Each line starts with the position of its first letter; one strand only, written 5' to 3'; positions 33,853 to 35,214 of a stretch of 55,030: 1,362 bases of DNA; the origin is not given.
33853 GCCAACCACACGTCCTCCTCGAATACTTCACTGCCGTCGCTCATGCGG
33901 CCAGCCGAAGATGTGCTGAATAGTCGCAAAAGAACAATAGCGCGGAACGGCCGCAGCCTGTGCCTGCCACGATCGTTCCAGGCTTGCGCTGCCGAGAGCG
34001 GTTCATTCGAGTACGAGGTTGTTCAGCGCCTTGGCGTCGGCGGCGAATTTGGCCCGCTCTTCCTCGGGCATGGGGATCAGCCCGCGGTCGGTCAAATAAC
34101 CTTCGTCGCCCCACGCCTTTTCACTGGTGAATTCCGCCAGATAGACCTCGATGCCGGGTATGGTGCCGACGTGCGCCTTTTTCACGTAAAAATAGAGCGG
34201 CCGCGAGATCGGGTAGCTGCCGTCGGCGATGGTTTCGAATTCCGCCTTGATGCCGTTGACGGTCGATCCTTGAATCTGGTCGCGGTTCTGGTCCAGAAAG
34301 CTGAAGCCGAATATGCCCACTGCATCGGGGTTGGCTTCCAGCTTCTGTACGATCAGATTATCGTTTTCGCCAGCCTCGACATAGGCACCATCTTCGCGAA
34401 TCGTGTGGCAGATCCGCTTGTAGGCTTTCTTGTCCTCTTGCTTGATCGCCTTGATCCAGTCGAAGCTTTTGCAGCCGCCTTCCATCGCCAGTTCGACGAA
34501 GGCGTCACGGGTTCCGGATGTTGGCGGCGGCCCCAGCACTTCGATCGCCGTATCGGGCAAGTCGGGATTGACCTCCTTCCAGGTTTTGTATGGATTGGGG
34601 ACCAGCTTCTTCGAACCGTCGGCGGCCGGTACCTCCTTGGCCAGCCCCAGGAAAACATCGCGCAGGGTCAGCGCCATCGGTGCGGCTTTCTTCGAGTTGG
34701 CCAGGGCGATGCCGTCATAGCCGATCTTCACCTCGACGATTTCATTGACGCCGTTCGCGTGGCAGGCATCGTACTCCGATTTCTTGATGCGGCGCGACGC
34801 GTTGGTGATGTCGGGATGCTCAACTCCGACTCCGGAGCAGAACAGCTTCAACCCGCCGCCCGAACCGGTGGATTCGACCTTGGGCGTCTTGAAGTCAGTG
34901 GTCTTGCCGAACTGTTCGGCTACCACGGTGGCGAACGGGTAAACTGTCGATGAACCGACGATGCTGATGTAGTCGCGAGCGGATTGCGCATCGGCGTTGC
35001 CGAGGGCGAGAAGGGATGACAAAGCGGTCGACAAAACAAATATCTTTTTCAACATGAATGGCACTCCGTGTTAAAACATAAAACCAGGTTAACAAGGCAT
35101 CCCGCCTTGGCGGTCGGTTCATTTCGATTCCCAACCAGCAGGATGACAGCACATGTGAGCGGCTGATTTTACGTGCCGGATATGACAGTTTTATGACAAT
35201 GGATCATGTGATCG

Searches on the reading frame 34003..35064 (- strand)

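Call 41: search_protein_families(library=ncbifam, proteins=[window:34003-35064:-], max_evalue=1e-8)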
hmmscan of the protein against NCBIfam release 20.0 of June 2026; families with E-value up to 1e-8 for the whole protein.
window:34003-35064:- (353 aa): 1 family
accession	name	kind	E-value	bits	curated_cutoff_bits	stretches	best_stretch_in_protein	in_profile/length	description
TIGR02136.1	ptsS_2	subfamily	1.8e-44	152.1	206.6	1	23-304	29-269/295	phosphate ABC transporter substrate-binding protein PstS family protein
